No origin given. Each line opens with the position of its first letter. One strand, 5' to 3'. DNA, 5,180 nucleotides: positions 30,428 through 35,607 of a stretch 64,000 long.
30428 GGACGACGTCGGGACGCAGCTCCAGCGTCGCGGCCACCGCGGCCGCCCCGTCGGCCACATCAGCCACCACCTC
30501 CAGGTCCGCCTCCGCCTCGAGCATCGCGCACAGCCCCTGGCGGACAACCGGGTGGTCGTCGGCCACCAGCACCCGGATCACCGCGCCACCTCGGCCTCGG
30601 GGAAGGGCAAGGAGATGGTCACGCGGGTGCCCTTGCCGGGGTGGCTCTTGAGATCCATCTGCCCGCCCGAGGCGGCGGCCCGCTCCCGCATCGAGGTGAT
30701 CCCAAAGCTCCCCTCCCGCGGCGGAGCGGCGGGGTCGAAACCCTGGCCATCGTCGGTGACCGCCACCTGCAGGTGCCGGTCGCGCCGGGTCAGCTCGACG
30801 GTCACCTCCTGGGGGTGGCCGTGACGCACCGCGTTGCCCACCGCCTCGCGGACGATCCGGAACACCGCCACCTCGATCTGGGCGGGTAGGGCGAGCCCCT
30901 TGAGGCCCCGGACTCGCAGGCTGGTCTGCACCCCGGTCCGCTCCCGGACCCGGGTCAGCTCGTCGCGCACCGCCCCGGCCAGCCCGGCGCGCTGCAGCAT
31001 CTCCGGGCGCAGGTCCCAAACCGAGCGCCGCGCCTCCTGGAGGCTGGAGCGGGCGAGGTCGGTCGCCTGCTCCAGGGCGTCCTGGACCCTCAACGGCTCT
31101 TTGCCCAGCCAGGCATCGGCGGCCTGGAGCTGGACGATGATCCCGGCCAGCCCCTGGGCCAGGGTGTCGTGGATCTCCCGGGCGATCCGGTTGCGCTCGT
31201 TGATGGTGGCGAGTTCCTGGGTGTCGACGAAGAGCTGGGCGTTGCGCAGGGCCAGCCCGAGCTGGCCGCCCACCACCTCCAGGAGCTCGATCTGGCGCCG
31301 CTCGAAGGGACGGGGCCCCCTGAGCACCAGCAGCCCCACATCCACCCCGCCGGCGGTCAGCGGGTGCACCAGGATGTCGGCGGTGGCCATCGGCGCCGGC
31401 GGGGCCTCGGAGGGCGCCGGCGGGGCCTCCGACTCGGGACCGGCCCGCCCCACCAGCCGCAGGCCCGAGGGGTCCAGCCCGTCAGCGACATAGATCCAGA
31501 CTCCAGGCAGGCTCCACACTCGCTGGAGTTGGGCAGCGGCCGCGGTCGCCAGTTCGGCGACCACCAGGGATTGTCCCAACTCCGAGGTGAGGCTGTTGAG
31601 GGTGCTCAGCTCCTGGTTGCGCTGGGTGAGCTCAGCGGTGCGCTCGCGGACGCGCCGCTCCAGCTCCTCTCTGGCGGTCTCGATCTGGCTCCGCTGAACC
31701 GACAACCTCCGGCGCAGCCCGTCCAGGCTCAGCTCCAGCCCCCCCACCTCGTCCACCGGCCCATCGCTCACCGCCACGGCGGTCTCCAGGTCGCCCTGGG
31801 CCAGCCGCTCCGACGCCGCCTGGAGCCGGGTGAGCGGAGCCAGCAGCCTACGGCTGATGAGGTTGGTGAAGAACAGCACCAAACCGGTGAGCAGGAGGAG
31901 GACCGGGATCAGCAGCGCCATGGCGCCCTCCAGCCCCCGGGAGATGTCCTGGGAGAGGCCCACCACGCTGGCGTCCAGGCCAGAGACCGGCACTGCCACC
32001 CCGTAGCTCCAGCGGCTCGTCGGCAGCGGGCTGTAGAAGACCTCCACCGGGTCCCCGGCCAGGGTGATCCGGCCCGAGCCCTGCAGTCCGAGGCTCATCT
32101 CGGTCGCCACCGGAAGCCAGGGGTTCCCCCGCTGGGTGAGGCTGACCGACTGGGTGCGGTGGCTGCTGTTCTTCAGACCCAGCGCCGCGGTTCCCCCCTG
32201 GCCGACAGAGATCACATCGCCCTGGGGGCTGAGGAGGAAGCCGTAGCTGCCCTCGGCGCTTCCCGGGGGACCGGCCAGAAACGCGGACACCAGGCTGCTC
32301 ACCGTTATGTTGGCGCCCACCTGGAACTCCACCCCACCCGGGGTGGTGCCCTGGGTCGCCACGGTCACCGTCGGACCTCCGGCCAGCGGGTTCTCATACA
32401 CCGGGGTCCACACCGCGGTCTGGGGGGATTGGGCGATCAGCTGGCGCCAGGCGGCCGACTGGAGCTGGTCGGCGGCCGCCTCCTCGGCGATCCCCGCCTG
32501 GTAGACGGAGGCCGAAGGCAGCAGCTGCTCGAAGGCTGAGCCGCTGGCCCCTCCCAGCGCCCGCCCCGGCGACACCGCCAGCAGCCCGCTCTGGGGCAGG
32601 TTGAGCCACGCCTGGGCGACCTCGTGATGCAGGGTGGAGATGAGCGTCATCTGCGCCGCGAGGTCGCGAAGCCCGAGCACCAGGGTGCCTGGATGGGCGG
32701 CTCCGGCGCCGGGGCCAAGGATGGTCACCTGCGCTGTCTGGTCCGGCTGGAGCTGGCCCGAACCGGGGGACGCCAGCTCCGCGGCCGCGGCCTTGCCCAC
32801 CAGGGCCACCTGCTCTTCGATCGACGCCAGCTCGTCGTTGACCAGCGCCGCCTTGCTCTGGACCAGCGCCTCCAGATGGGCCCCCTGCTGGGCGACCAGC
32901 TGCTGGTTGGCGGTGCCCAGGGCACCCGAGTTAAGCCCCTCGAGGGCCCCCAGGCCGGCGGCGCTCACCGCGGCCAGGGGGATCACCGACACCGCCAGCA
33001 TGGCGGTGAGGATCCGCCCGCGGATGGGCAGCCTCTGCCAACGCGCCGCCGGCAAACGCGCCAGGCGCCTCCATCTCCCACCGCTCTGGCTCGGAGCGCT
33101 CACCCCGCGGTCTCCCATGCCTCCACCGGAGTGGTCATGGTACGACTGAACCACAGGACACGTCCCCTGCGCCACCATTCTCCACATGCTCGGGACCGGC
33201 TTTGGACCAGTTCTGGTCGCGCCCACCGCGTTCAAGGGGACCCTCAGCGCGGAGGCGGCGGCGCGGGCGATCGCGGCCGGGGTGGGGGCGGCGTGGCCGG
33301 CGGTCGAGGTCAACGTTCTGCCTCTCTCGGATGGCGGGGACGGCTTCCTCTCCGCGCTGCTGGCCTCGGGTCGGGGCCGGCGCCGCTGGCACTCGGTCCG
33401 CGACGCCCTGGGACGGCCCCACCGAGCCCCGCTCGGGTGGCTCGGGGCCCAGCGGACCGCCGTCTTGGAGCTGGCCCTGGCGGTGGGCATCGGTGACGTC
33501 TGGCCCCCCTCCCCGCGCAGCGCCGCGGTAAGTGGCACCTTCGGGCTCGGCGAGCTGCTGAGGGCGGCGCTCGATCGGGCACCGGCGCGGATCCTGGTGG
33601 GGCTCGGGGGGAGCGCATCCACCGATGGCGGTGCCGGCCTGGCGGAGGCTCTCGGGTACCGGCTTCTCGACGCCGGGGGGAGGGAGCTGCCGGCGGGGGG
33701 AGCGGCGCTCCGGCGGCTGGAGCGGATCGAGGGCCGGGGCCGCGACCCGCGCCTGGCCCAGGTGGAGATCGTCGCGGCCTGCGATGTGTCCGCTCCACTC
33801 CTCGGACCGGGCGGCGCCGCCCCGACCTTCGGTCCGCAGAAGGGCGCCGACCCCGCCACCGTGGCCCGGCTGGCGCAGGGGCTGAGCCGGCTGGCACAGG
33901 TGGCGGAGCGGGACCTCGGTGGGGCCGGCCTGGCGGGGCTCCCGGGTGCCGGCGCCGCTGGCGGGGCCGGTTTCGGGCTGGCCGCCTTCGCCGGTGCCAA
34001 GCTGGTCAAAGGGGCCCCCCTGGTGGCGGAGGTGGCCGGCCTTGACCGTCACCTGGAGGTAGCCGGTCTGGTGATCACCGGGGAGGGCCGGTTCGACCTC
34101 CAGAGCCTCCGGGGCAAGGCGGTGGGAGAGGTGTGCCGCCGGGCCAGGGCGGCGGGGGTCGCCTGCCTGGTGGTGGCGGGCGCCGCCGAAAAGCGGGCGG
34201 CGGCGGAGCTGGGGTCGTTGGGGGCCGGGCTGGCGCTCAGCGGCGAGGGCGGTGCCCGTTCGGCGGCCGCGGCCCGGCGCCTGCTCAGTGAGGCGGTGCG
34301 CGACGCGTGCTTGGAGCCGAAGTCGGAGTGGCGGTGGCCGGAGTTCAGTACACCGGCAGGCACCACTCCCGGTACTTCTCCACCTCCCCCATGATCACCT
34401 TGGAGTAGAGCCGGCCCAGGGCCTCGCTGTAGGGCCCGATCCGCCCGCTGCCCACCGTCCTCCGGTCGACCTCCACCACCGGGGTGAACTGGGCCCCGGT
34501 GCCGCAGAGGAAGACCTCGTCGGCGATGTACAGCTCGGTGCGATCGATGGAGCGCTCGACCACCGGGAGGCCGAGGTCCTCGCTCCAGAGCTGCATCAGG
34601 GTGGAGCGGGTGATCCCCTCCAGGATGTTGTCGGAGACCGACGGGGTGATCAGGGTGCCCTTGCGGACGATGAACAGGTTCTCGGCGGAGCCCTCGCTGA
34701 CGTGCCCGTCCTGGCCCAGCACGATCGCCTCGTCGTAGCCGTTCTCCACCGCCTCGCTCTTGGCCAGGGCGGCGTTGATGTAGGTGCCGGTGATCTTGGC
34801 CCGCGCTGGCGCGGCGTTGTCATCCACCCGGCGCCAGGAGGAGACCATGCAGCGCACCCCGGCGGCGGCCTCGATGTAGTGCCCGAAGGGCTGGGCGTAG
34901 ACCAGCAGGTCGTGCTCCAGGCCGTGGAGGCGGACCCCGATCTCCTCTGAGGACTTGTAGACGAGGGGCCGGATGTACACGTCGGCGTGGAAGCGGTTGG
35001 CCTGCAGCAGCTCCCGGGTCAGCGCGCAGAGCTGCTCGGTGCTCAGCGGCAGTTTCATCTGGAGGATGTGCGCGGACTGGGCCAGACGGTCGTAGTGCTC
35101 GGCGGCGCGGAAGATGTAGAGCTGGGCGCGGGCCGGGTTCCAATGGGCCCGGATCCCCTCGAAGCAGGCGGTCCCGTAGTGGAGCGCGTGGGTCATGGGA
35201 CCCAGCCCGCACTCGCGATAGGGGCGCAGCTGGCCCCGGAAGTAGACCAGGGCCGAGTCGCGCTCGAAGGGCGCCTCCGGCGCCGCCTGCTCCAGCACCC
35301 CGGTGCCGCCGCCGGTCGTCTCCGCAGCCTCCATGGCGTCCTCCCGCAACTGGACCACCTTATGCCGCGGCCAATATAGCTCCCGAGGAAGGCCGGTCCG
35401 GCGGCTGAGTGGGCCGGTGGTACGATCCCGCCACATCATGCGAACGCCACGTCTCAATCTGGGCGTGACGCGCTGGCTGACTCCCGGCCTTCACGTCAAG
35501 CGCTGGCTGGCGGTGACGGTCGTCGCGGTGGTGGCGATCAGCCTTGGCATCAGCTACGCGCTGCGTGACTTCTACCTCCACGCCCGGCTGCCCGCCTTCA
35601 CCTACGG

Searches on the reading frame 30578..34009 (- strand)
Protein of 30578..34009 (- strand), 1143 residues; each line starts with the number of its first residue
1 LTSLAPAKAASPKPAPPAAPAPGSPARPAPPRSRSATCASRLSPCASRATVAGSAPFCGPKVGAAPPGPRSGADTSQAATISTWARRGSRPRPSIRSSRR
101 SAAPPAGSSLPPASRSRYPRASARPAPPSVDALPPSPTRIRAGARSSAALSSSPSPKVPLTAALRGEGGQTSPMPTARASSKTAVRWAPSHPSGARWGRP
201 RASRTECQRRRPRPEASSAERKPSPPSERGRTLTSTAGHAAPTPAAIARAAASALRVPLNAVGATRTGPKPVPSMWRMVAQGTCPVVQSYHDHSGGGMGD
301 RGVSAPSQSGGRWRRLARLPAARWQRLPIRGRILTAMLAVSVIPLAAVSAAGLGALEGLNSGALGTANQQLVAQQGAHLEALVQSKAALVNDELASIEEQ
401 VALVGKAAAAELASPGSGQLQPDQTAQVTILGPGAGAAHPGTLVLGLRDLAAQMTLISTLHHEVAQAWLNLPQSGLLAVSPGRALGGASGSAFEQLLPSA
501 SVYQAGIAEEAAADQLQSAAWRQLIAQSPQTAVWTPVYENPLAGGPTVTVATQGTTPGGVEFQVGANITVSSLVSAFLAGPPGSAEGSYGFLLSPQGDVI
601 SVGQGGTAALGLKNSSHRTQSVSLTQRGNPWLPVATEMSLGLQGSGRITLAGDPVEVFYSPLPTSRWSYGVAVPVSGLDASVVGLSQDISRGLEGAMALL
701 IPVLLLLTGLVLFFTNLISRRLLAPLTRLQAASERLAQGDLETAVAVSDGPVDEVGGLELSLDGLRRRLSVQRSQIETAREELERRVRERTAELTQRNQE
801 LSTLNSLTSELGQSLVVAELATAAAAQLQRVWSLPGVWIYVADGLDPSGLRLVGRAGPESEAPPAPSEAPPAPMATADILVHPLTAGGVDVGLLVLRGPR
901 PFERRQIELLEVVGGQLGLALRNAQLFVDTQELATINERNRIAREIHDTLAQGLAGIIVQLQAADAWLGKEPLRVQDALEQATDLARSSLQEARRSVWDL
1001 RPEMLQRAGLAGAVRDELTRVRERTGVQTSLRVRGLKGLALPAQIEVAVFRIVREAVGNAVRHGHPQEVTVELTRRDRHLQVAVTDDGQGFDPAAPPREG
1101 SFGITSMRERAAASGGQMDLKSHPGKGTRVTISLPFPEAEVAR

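Call 34: search_protein_families(library=ncbifam, proteins=[window:30578-34009:-], max_evalue=0.00001)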
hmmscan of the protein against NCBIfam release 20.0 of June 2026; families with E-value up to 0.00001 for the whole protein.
window:30578-34009:- (1143 aa): 11 families
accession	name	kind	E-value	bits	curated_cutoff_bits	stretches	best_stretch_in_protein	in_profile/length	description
NF008184.0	PRK10935.1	equivalog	2.8e-43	148.4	553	1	675-1137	129-560/565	nitrate/nitrite two-component system sensor histidine kinase NarQ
NF052443.1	SensHisKinMctS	equivalog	6.6e-35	120.3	700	1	925-1136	241-448/457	two-component system sensor histidine kinase MctS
NF007896.0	PRK10600.1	equivalog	1.2e-33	116.7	578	1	671-1134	127-583/598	nitrate/nitrite two-component system sensor histidine kinase NarX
NF008649.0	PRK11644.1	equivalog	2.6e-26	92.5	408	1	937-1135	302-495/499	signal transduction histidine-protein kinase/phosphatase UhpB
NF052531.1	Strep_LiaS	equivalog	7e-26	91.3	450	1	929-1136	124-327/328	envelope stress sensor histidine kinase LiaS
NF047786.1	his_kin_MadS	equivalog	3.1e-22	79.3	500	1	924-1135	216-434/434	MadS family sensor histidine kinase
NF040691.1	MtrAB_MtrB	equivalog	4.5e-12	45.7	450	1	1000-1135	341-491/507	MtrAB system histidine kinase MtrB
NF047322.1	HK_morpho_MacS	equivalog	3e-11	43.1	300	1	923-1135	166-367/367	MacS family sensor histidine kinase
NF038263.1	prot_phos_SiaA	equivalog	1e-10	40.8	700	1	698-803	310-406/658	biofilm regulation protein phosphatase SiaA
TIGR02956.1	TMAO_torS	equivalog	1.2e-07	30.2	676.5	0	697-802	331-444/967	TMAO reductase system sensor histidine kinase/response regulator TorS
NF033092.0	HK_WalK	equivalog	1.7e-06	26.9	725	0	704-788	183-265/594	cell wall metabolism sensor histidine kinase WalK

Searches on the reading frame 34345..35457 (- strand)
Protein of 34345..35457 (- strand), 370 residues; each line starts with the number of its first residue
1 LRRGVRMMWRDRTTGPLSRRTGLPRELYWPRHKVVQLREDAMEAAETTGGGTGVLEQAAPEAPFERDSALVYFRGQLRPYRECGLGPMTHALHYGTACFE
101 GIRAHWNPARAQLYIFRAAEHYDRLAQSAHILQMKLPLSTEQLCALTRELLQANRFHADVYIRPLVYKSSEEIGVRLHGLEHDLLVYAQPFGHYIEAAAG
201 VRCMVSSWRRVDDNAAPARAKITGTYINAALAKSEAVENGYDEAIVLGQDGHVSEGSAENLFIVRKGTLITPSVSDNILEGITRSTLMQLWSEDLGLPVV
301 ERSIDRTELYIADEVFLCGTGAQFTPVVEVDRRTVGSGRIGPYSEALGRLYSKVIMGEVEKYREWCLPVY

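Call 34: search_protein_families(library=ncbifam, proteins=[window:34345-35457:-], max_evalue=0.00001)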
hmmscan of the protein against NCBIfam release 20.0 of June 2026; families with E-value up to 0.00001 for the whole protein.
window:34345-35457:- (370 aa): 19 families
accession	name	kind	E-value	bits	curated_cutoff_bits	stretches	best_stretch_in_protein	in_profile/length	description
NF005146.0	PRK06606.1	equivalog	4.1e-111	370.8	279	1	67-369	5-306/307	branched-chain amino acid transaminase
TIGR01122.1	ilvE_I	equivalog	4.7e-96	321.5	245.55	1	72-367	1-296/298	branched-chain-amino-acid transaminase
NF005726.0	PRK07544.1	equivalog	5.5e-59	199.7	396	1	62-340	4-276/295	branched-chain amino acid aminotransferase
NF006185.0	PRK08320.1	subfamily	7.1e-57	192.8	363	1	69-358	3-286/292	branched-chain amino acid aminotransferase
NF009897.0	PRK13357.1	equivalog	5.3e-43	147.1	307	1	75-369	47-357/358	branched-chain amino acid aminotransferase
NF009126.0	PRK12479.1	equivalog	2e-42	145.4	518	1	70-351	5-280/299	branched-chain-amino-acid transaminase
TIGR01123.1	ilvE_II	equivalog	3e-42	144.7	250.05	1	75-367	4-311/313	branched-chain-amino-acid transaminase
NF009896.0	PRK13356.1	equivalog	1e-40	139.7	262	1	67-340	6-271/287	branched-chain amino acid aminotransferase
NF005209.0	PRK06680.1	subfamily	1.9e-35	122.1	320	1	115-355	43-281/286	D-amino-acid transaminase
TIGR01121.1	D_amino_aminoT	equivalog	4.9e-32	111.2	277.45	1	114-354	39-274/276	D-amino-acid transaminase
NF005800.0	PRK07650.1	equivalog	6.9e-30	104.3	308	1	70-355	2-276/290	aminodeoxychorismate lyase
NF009066.0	PRK12400.1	equivalog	2.6e-21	76.3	538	1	119-356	51-283/290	D-amino-acid transaminase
TIGR03461.1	pabC_Proteo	equivalog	5e-19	68.5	176.85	1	90-333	15-248/262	aminodeoxychorismate lyase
NF005888.0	PRK07849.1-3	equivalog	2.7e-18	66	273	1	114-335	52-274/298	aminodeoxychorismate lyase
NF004761.0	PRK06092.1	equivalog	5.5e-18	65.1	260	1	91-334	18-251/268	aminodeoxychorismate lyase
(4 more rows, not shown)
